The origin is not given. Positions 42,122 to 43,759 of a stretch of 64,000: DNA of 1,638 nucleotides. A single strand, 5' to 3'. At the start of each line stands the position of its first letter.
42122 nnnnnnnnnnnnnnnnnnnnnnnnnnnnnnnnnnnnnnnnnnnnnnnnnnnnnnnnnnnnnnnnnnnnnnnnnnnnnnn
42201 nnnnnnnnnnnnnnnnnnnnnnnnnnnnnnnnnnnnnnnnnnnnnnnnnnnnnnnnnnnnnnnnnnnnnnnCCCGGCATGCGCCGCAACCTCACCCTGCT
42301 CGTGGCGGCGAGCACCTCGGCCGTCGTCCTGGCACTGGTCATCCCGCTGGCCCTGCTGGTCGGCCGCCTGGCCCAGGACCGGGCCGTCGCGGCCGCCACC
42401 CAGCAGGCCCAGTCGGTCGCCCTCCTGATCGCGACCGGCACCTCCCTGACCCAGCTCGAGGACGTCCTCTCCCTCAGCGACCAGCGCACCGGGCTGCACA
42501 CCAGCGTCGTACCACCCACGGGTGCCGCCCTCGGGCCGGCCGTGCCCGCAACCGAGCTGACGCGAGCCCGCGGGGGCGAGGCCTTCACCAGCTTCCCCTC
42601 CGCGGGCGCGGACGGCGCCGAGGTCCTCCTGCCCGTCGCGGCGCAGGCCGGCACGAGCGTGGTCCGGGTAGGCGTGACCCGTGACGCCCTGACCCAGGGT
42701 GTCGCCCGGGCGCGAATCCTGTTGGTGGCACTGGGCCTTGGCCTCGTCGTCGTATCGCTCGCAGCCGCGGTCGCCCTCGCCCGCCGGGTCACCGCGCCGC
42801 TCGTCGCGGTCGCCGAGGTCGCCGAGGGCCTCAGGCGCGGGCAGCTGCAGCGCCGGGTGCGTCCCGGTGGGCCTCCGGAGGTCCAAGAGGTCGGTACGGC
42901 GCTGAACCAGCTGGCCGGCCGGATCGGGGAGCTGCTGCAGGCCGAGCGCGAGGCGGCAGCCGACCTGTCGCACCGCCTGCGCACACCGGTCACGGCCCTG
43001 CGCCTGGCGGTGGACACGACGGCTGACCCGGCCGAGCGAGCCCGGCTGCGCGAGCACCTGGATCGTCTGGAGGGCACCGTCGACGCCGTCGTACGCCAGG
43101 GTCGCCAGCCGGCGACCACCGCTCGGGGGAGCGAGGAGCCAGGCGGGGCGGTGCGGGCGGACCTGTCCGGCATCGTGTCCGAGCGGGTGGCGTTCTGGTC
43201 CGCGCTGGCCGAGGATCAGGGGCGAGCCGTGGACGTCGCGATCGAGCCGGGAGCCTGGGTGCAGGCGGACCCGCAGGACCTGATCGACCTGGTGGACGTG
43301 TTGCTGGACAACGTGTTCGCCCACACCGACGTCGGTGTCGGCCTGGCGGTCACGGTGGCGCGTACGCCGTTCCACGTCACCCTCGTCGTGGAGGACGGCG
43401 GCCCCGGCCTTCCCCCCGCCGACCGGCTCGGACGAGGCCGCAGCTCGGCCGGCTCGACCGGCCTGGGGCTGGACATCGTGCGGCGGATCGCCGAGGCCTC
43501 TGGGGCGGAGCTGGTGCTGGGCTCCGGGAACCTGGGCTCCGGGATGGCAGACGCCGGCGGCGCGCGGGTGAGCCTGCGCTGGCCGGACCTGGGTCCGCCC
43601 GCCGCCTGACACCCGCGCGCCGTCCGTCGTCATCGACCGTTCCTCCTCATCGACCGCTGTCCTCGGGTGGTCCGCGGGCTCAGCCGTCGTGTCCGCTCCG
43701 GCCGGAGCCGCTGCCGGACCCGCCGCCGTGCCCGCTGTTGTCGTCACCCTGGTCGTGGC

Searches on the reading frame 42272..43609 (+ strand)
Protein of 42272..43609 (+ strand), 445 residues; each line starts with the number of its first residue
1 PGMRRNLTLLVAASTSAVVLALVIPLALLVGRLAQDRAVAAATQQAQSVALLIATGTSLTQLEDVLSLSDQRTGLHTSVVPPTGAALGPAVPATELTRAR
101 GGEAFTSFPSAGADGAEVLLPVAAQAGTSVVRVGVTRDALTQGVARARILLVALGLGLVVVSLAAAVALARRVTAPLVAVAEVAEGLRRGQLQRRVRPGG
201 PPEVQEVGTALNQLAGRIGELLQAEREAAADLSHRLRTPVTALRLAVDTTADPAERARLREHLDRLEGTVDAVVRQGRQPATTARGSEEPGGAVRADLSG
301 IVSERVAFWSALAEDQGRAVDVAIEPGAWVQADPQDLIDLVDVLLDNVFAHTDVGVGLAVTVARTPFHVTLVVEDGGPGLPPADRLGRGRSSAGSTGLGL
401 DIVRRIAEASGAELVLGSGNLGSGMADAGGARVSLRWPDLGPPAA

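Call 58: search_protein_families(library=pfam, proteins=[window:42272-43609:+], max_evalue=0.00001)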
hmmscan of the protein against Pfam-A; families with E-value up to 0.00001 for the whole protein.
window:42272-43609:+ (445 aa): 3 families
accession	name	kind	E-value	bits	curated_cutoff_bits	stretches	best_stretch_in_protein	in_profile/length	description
PF02518.31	HATPase_c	-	9.7e-12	45.8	26.4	1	333-438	2-108/111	Histidine kinase-, DNA gyrase B-, and HSP90-like ATPase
PF00672.30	HAMP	-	3.1e-07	31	25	1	169-218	2-51/53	HAMP domain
PF00512.31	HisKA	-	2e-06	28.2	26.9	1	225-271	2-48/66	His Kinase A (phospho-acceptor) domain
